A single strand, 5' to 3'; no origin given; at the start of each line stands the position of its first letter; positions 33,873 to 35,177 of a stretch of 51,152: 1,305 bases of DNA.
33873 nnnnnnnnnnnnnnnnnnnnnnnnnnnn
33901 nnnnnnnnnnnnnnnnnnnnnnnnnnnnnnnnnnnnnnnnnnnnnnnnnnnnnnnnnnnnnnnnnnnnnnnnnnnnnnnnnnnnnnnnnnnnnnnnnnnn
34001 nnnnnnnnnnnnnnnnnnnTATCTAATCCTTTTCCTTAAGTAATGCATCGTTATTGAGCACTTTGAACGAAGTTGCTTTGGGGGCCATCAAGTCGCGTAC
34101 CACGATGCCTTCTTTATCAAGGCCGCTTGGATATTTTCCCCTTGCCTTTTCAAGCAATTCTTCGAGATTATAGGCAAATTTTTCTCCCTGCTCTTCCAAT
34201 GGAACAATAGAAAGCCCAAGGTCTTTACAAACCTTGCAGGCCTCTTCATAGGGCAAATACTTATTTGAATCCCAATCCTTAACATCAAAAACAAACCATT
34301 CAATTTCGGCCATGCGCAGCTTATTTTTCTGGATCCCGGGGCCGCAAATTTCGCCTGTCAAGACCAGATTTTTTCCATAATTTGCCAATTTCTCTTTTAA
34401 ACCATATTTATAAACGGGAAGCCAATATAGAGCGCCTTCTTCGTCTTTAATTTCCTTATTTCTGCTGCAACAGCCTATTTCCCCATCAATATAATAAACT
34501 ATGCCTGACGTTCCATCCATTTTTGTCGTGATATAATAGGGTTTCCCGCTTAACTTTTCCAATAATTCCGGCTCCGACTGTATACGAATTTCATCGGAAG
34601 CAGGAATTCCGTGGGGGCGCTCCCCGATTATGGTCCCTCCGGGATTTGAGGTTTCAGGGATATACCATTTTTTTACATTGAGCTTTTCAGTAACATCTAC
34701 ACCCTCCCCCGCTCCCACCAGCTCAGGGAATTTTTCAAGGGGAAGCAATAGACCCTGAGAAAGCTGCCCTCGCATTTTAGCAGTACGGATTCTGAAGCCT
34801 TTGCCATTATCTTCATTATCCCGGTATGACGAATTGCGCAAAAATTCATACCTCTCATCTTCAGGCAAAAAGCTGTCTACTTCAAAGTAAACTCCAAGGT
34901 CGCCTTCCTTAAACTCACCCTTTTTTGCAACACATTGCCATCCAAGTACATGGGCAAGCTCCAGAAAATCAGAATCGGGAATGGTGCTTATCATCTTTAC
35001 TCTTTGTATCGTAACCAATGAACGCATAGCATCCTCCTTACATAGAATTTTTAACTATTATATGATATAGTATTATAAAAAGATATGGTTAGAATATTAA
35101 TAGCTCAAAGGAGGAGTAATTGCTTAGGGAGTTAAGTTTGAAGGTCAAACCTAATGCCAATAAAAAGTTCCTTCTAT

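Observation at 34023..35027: Rnl5-type (NgrRnl/DraRnl-like) ATP-dependent RNA ligase in a bacterial chromosome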

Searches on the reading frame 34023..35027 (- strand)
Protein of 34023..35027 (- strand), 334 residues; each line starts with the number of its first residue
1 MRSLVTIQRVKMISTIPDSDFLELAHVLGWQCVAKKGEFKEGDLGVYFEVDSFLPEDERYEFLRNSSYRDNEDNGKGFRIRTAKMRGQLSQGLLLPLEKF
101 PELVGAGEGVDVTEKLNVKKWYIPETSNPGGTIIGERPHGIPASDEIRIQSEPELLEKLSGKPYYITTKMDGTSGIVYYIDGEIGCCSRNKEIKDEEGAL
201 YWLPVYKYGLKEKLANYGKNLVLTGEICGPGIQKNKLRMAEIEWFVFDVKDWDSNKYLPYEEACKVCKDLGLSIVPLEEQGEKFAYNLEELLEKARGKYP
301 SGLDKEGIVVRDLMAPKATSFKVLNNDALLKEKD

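Call 3: search_protein_families(library=pfam, proteins=[window:34023-35027:-], max_evalue=1)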
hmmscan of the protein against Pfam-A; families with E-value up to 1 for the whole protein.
window:34023-35027:- (334 aa): 5 families
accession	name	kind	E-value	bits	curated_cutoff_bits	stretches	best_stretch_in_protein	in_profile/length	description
PF21189.3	PHA02142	-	2e-37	127.9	27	1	4-97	1-92/92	PHA02142 OB-fold domain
PF09414.15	RNA_ligase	-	1.1e-28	101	27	1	163-315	2-160/171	RNA ligase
PF01331.24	mRNA_cap_enzyme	-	0.0029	17.9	29.6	1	154-256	8-104/194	mRNA capping enzyme, catalytic domain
PF01068.26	DNA_ligase_A_M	-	0.045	13.9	26.2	1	152-229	10-82/204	ATP dependent DNA ligase domain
PF09511.15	RNA_lig_T4_1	-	0.056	13.7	28.3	1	153-239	35-133/227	RNA ligase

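Call 4: search_protein_families(library=ncbifam, proteins=[window:34023-35027:-], max_evalue=1)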
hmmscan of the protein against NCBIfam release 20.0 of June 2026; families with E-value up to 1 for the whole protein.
window:34023-35027:- (334 aa): 5 families
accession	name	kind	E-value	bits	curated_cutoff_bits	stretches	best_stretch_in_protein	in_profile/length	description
TIGR02306.1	RNA_lig_DRB0094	equivalog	8.2e-39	133.4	151.15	1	6-277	4-281/341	RNA ligase (ATP)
TIGR01209.1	TIGR01209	hypoth_equivalog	1.7e-06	27.1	136.9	1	214-312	127-225/375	RNA ligase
TIGR02307.1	RNA_lig_RNL2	equivalog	7.8e-05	22.3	197.15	1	210-269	85-145/326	RNA ligase, Rnl2 family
NF045552.1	GlutCoADH_Des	equivalog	0.016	14.5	470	1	246-286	25-67/387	glutaryl-CoA dehydrogenase Acd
NF047683.1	TeichurnBiosyTuaG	equivalog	0.19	11.4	400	1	202-247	183-225/252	teichuronic acid biosynthesis protein TuaG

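Call 5: search_solved_structures(query=window:34026-35027:-, max_evalue=1, show_alignments=3)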
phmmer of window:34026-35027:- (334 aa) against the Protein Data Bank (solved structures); distinct sequences matched with E-value up to 1: 14.
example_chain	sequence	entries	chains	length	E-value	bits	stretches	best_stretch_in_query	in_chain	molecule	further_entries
5cot_A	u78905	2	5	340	1.3e-61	212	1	2-334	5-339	Naegleria gruberi RNA ligase | RNA ligase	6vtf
6vt8_A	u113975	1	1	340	8.1e-61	209.4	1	2-334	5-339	RNA Ligase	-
6vt3_A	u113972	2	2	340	8.2e-61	209.4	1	2-334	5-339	RNA Ligase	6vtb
6vt4_A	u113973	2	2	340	9.1e-61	209.3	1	2-334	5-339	RNA Ligase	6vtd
5cou_A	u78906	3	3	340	9.1e-61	209.3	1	2-334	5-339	Naegleria gruberi RNA ligase | RNA ligase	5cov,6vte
6vt9_A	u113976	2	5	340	9.1e-61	209.3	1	2-334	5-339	RNA ligase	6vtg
6vt0_A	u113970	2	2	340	9.1e-61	209.3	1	2-334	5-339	RNA Ligase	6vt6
6vt1_A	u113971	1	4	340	1.7e-60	208.4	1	2-334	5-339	RNA Ligase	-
6vt5_A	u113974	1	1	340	2.7e-60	207.7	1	3-334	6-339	RNA Ligase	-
2vug_A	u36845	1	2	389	0.0013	21.3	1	218-296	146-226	PAB1020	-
8uce_A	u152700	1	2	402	0.011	18.3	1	159-275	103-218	ATP dependent DNA ligase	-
8ucf_A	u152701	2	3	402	0.011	18.3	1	160-275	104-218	ATP dependent DNA ligase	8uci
8ucg_A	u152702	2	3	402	0.041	16.4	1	219-275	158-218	ATP dependent DNA ligase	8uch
1s6i_A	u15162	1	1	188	0.58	12.7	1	224-280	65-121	Calcium-dependent protein kinase SK5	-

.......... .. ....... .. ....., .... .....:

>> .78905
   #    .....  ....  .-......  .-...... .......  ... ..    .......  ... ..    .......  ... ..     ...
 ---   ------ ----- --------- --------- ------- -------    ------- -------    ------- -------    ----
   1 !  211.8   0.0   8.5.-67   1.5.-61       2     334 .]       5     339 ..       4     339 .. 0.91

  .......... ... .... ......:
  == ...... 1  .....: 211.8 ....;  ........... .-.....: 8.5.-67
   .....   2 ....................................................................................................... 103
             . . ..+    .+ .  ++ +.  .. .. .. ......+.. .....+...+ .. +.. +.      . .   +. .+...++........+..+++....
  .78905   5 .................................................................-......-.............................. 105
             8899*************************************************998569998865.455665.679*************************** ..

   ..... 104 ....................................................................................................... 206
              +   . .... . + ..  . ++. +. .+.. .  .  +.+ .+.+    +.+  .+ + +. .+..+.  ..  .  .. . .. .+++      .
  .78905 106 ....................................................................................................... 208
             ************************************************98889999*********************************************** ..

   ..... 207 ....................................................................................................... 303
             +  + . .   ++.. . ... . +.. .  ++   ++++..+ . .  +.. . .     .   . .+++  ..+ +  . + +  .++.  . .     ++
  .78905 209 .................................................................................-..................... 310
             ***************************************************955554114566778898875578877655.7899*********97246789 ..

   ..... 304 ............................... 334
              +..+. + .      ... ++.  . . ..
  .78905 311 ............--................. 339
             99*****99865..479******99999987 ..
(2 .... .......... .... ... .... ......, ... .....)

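Call 8: find_homologous_proteins(query=window:34026-35027:-, max_evalue=0.00001)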
Query window:34026-35027:- (334 aa): 5303 proteins with E <= 0.00001 among 7446 candidates; the best 120 are listed.
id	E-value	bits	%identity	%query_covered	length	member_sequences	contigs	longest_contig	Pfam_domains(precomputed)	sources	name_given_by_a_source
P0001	1.8e-224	762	100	100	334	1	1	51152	PF09414.16,PF21189.4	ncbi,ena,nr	ncbi:MAG: RNA ligase (ATP) [Treponema sp.]|nr:RNA ligase (ATP) [Treponema sp.]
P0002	3.6e-193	659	85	100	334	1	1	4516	PF09414.16,PF21189.4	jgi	-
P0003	6.4e-192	655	84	100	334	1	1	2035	PF09414.16,PF21189.4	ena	-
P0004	3.4e-191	653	84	100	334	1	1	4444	PF09414.16,PF21189.4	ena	-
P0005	5.9e-191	652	84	100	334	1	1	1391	PF09414.16,PF21189.4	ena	-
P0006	1.1e-190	651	84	100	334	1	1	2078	PF09414.16,PF21189.4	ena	-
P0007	1.7e-190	651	84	100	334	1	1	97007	PF09414.16,PF21189.4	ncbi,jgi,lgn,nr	ncbi:MAG: RNA ligase (ATP) [Treponema sp.]|jgi:RNA ligase (TIGR02306 family)|nr:RNA ligase (ATP) [Tr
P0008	2.0e-190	650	83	100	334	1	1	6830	PF09414.16,PF21189.4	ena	-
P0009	2.3e-190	650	83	100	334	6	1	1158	PF09414.16,PF21189.4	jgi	jgi:RNA ligase (TIGR02306 family)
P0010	7.3e-190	649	83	100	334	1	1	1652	PF09414.16,PF21189.4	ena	-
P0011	9.4e-190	648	84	100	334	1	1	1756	PF09414.16,PF21189.4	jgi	-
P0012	1.1e-189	648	85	100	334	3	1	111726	PF09414.16,PF21189.4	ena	-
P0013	3.2e-189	647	84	100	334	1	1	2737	PF09414.16,PF21189.4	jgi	-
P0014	5.7e-189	646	83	100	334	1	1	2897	PF09414.16,PF21189.4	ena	-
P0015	1.2e-188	645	83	100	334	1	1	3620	PF09414.16,PF21189.4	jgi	-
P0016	2.3e-188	644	82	100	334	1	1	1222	PF09414.16,PF21189.4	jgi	-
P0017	2.9e-188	643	83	100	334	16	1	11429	PF09414.16,PF21189.4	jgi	-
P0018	2.9e-188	643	84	100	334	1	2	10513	PF09414.16,PF21189.4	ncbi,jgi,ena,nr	ncbi:MAG: RNA ligase (ATP) [Treponema sp.]|nr:RNA ligase (ATP) [Treponema sp.]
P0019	3.6e-188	643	83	100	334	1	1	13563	PF09414.16,PF21189.4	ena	-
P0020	4.1e-188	643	84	100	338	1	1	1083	PF09414.16,PF21189.4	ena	-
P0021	6.7e-188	642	83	100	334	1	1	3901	PF09414.16,PF21189.4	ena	-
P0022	8.3e-188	642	83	100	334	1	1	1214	PF09414.16,PF21189.4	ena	-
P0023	9.0e-188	642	84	100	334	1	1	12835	PF09414.16,PF21189.4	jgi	-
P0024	1.5e-187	641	83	100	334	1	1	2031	PF09414.16,PF21189.4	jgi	-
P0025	1.5e-187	641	84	100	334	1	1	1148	PF09414.16,PF21189.4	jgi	jgi:RNA ligase (TIGR02306 family)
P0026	1.6e-187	641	83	100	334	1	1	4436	PF09414.16,PF21189.4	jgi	-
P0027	1.7e-187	641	84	100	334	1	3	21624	PF09414.16,PF21189.4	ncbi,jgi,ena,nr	ncbi:MAG: RNA ligase (ATP) [Treponema sp.]|nr:RNA ligase (ATP) [Treponema sp.] MCL2252440.1 RNA liga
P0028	1.9e-187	641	83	100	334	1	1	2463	PF09414.16,PF21189.4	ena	-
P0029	2.3e-187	640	82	100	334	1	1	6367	PF09414.16,PF21189.4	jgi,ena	-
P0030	2.6e-187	640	84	100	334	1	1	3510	PF09414.16,PF21189.4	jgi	-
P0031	3.1e-187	640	83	100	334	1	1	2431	PF09414.16,PF21189.4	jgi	-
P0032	4.4e-187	639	83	100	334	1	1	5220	PF09414.16,PF21189.4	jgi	jgi:RNA ligase (TIGR02306 family)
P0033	5.8e-187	639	81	100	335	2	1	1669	PF09414.16,PF21189.4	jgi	-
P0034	5.9e-187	639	83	100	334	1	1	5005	PF09414.16,PF21189.4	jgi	-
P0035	1.2e-186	638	83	100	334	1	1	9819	PF09414.16,PF21189.4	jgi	jgi:RNA ligase (TIGR02306 family)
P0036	2.2e-186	637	83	100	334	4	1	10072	PF09414.16,PF21189.4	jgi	jgi:RNA ligase (TIGR02306 family)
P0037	2.6e-186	637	82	100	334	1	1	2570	PF09414.16,PF21189.4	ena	-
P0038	2.6e-186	637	84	100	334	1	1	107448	PF09414.16,PF21189.4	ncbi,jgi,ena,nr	ncbi:MAG: RNA ligase (ATP) [Treponema sp.]|nr:RNA ligase (ATP) [Treponema sp.]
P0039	3.3e-186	637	83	100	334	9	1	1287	PF09414.16,PF21189.4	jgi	jgi:RNA ligase (TIGR02306 family)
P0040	7.0e-186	636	83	100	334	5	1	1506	PF09414.16,PF21189.4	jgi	jgi:RNA ligase (TIGR02306 family)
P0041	1.1e-185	635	82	100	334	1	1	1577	PF09414.16,PF21189.4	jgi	jgi:RNA ligase (TIGR02306 family)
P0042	1.3e-185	635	83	100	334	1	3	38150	PF09414.16,PF21189.4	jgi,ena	-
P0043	1.4e-185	635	83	100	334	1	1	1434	PF09414.16,PF21189.4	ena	-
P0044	1.7e-185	634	82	100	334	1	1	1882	PF09414.16,PF21189.4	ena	-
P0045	1.9e-185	634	83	100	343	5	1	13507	PF09414.16,PF21189.4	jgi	-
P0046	2.8e-185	634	82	100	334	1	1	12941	PF09414.16,PF21189.4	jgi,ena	-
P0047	3.0e-185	633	82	100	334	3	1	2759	PF09414.16,PF21189.4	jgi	jgi:RNA ligase (TIGR02306 family)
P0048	4.9e-185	633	82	100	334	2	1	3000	PF09414.16,PF21189.4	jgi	-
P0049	6.6e-185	632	81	100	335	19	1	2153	PF09414.16,PF21189.4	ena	-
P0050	6.7e-185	632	82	100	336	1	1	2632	PF09414.16,PF21189.4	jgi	jgi:RNA ligase (TIGR02306 family)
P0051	7.0e-185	632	82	100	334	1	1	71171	PF09414.16,PF21189.4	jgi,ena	-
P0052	8.8e-185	632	81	100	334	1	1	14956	PF09414.16,PF21189.4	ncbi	ncbi:hypothetical protein R84B8_00964 [Treponema sp. R8-4-B8]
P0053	9.0e-185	632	82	100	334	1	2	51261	PF09414.16,PF21189.4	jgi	-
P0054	1.4e-184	631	82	100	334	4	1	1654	PF09414.16,PF21189.4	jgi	jgi:RNA ligase (TIGR02306 family)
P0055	1.6e-184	631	82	100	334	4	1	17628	PF09414.16,PF21189.4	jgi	jgi:RNA ligase (TIGR02306 family)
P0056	1.6e-184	631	81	100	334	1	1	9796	PF09414.16,PF21189.4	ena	-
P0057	1.7e-184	631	82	100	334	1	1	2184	PF09414.16,PF21189.4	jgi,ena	-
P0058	1.8e-184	631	81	100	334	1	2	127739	PF09414.16,PF21189.4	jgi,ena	-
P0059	1.9e-184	631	82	100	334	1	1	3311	PF09414.16,PF21189.4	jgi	-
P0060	2.2e-184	631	83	100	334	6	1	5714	PF09414.16,PF21189.4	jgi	-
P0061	2.7e-184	630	81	100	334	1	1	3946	PF09414.16,PF21189.4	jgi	-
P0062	3.0e-184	630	81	100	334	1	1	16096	PF09414.16,PF21189.4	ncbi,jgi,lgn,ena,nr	ncbi:MAG: RNA ligase (ATP) [Treponema sp.]|nr:RNA ligase (ATP) [Treponema sp.]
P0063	3.7e-184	630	82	100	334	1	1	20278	PF09414.16,PF21189.4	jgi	jgi:RNA ligase (TIGR02306 family)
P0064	4.9e-184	629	82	100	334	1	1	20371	PF09414.16,PF21189.4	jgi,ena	-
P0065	5.4e-184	629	81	100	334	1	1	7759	PF09414.16,PF21189.4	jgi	jgi:RNA ligase (TIGR02306 family)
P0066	5.7e-184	629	81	100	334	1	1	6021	PF09414.16,PF21189.4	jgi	jgi:RNA ligase (TIGR02306 family)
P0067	5.8e-184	629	81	100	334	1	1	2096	PF09414.16,PF21189.4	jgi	jgi:RNA ligase (TIGR02306 family)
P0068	6.7e-184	629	82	100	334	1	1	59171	PF09414.16,PF21189.4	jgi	jgi:RNA ligase (TIGR02306 family)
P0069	7.0e-184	629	82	100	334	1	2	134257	PF09414.16,PF21189.4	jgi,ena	-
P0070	8.8e-184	629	83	100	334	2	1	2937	PF09414.16,PF21189.4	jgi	-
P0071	1.1e-183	628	82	100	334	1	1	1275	PF09414.16,PF21189.4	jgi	jgi:RNA ligase (TIGR02306 family)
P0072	1.1e-183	628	82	100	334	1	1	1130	PF09414.16,PF21189.4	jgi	jgi:RNA ligase (TIGR02306 family)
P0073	1.4e-183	628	80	100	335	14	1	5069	PF09414.16,PF21189.4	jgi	-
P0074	1.4e-183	628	82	100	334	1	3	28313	PF09414.16,PF21189.4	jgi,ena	-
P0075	1.4e-183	628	84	100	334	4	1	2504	PF09414.16,PF21189.4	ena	-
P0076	1.5e-183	628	81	100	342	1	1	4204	PF09414.16,PF21189.4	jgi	-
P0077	1.7e-183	628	83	100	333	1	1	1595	PF09414.16,PF21189.4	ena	-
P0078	1.9e-183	628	81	100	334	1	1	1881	PF09414.16,PF21189.4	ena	-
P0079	2.0e-183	627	82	100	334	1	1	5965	PF09414.16,PF21189.4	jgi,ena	-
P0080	2.0e-183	627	82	100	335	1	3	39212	PF09414.16,PF21189.4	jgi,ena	-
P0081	2.1e-183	627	80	100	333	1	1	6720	PF09414.16,PF21189.4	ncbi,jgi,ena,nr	ncbi:MAG: RNA ligase (ATP) [Treponema sp.]|nr:RNA ligase (ATP) [Treponema sp.]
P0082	2.2e-183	627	82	100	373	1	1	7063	PF09414.16,PF21189.4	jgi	-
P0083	2.2e-183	627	82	100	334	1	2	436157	PF09414.16,PF21189.4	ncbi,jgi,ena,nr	ncbi:MAG: RNA ligase (ATP) [Treponema sp.]|nr:RNA ligase (ATP) [Treponema sp.]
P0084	2.8e-183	627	81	100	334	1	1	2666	PF09414.16,PF21189.4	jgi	jgi:RNA ligase (TIGR02306 family)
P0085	2.9e-183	627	82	100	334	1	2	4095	PF09414.16,PF21189.4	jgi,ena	-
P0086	3.0e-183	627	81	100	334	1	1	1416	PF09414.16,PF21189.4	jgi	jgi:RNA ligase (TIGR02306 family)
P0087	3.8e-183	627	81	100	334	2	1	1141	PF09414.16,PF21189.4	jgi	-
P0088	4.6e-183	626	82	100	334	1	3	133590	PF09414.16,PF21189.4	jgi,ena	-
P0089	5.1e-183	626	81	100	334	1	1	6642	PF09414.16,PF21189.4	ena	-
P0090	5.2e-183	626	81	100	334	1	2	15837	PF09414.16,PF21189.4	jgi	-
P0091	6.2e-183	626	81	100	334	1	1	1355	PF09414.16,PF21189.4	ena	-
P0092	6.4e-183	626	82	100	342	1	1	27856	PF09414.16,PF21189.4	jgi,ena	-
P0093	6.9e-183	626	81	100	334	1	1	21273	PF09414.16,PF21189.4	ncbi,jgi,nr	ncbi:MAG: RNA ligase (ATP) [Treponema sp.]|jgi:RNA ligase (TIGR02306 family)|nr:RNA ligase (ATP) [Tr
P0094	8.0e-183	625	81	100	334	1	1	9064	PF09414.16,PF21189.4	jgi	jgi:RNA ligase (TIGR02306 family)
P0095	8.5e-183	625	81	100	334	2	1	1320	PF09414.16,PF21189.4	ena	-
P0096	9.1e-183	625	82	100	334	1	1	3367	PF09414.16,PF21189.4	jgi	jgi:RNA ligase (TIGR02306 family)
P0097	1.0e-182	625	81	100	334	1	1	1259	PF09414.16,PF21189.4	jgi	jgi:RNA ligase (TIGR02306 family)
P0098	1.0e-182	625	82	100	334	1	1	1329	PF09414.16,PF21189.4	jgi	jgi:RNA ligase (TIGR02306 family)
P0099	1.3e-182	625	82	100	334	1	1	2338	PF09414.16,PF21189.4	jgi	jgi:RNA ligase (TIGR02306 family)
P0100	1.4e-182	625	81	100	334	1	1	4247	PF09414.16,PF21189.4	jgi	jgi:RNA ligase (TIGR02306 family)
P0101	1.5e-182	625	80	100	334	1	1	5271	PF09414.16,PF21189.4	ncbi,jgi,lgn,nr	ncbi:MAG: RNA ligase (ATP) [Treponema sp.]|jgi:RNA ligase (TIGR02306 family)|nr:RNA ligase (ATP) [Tr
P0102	1.6e-182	625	84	100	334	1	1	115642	PF09414.16,PF21189.4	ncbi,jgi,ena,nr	ncbi:MAG: RNA ligase (ATP) [Treponema sp.]|nr:RNA ligase (ATP) [Treponema sp.]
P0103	1.9e-182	624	80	100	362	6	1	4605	PF09414.16,PF21189.4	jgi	-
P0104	2.1e-182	624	82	100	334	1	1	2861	PF09414.16,PF21189.4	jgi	jgi:RNA ligase (TIGR02306 family)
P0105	2.3e-182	624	83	100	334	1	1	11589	PF09414.16,PF21189.4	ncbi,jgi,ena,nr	ncbi:MAG: RNA ligase (ATP) [Treponema sp.]|nr:RNA ligase (ATP) [Treponema sp.]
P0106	2.4e-182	624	82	100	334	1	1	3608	PF09414.16,PF21189.4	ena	-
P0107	2.8e-182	624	81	100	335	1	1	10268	PF09414.16,PF21189.4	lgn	-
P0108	2.8e-182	624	81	100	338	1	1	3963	PF09414.16,PF21189.4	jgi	-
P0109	3.3e-182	623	81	100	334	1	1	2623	PF09414.16,PF21189.4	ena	-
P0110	3.9e-182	623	81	100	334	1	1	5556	PF09414.16,PF21189.4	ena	-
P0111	4.3e-182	623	78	100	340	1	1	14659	PF09414.16,PF21189.4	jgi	-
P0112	4.8e-182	623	80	100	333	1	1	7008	PF09414.16,PF21189.4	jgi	jgi:RNA ligase (TIGR02306 family)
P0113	5.7e-182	623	81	100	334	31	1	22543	PF09414.16,PF21189.4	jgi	jgi:RNA ligase (TIGR02306 family)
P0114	7.7e-182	622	81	100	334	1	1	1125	PF09414.16,PF21189.4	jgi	jgi:RNA ligase (TIGR02306 family)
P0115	8.5e-182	622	81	100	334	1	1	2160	PF09414.16,PF21189.4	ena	-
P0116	9.1e-182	622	82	100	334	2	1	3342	PF09414.16,PF21189.4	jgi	jgi:RNA ligase (TIGR02306 family)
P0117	1.0e-181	622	80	100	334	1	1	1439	PF09414.16,PF21189.4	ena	-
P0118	1.4e-181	621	81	100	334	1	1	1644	PF09414.16,PF21189.4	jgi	jgi:RNA ligase (TIGR02306 family)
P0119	1.4e-181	621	81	100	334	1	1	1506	PF09414.16,PF21189.4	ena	-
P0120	1.5e-181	621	81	100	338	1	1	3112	PF09414.16,PF21189.4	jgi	-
